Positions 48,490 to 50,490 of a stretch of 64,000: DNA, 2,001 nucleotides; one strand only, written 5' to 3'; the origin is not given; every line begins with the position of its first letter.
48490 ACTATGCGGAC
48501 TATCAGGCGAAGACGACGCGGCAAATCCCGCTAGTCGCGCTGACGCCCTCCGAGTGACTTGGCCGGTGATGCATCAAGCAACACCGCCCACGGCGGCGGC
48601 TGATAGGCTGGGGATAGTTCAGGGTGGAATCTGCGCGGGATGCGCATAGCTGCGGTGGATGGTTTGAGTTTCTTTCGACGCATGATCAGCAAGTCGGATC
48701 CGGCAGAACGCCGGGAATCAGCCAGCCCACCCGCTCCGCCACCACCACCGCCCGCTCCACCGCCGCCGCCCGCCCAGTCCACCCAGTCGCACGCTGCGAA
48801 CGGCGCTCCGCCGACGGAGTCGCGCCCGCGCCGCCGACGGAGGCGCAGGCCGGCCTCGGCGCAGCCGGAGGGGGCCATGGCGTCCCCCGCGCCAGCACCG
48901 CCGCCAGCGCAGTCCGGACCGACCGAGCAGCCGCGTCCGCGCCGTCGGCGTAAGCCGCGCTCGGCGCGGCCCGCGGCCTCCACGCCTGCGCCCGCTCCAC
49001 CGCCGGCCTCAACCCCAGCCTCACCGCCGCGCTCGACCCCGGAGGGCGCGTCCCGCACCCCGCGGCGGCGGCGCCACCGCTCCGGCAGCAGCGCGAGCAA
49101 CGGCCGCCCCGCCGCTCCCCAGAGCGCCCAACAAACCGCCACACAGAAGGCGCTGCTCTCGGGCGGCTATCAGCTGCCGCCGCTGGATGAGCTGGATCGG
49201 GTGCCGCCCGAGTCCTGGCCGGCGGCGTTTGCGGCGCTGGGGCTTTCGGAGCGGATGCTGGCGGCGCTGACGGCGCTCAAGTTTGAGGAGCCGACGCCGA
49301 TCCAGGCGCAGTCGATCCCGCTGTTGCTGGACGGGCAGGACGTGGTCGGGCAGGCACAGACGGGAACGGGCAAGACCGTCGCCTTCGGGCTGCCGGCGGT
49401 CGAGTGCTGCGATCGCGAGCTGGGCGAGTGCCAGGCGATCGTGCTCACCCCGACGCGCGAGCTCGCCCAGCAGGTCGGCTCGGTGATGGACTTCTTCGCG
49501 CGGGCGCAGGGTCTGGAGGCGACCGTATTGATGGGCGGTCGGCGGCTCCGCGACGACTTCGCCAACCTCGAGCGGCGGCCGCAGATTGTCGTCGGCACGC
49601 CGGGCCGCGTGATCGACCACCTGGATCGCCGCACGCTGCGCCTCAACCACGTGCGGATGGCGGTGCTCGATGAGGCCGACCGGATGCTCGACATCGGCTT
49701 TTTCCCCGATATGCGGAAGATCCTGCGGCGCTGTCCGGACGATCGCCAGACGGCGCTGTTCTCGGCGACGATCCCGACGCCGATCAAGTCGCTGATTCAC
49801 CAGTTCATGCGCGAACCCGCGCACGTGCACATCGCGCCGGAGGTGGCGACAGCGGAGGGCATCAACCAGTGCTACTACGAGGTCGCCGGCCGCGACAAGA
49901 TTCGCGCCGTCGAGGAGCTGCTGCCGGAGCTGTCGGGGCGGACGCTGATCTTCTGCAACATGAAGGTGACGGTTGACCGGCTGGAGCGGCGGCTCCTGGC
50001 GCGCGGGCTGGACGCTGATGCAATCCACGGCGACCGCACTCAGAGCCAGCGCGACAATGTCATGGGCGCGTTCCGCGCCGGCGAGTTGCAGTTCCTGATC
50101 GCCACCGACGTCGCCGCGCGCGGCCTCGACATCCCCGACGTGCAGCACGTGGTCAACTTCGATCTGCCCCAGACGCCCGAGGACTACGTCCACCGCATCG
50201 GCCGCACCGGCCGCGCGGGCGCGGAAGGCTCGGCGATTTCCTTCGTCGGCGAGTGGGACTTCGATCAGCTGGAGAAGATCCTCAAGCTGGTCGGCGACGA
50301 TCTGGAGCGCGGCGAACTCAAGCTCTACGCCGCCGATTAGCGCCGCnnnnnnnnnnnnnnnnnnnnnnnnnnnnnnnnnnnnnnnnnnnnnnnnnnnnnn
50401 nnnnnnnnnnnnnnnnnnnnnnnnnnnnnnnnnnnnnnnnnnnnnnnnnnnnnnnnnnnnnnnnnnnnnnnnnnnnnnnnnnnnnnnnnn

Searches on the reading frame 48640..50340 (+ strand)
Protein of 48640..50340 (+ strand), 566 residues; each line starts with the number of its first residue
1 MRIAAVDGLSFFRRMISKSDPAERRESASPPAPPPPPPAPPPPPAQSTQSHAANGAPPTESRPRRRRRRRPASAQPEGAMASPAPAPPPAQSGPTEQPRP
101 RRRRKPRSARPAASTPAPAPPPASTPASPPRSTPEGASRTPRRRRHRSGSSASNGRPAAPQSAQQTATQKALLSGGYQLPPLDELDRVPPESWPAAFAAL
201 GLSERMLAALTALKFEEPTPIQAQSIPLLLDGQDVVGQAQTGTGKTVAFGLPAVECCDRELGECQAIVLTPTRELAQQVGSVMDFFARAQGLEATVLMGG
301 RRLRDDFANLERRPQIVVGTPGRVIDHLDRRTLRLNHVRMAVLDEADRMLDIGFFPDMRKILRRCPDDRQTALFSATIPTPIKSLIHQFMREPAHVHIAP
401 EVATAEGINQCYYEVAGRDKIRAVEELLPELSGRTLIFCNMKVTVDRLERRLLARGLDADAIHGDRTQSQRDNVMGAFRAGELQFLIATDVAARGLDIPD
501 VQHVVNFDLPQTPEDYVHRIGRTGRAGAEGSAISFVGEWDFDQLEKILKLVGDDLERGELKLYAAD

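Call 49: search_protein_families(library=pfam, proteins=[window:48640-50340:+], max_evalue=0.0001)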
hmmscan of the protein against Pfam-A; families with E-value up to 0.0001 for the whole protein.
window:48640-50340:+ (566 aa): 2 families
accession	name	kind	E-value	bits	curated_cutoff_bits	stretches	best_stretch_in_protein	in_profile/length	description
PF00270.35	DEAD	-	2.9e-47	161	26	1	219-383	1-165/167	DEAD/DEAH box helicase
PF00271.37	Helicase_C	-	3.9e-34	117.7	23.5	1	420-527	2-110/110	Helicase conserved C-terminal domain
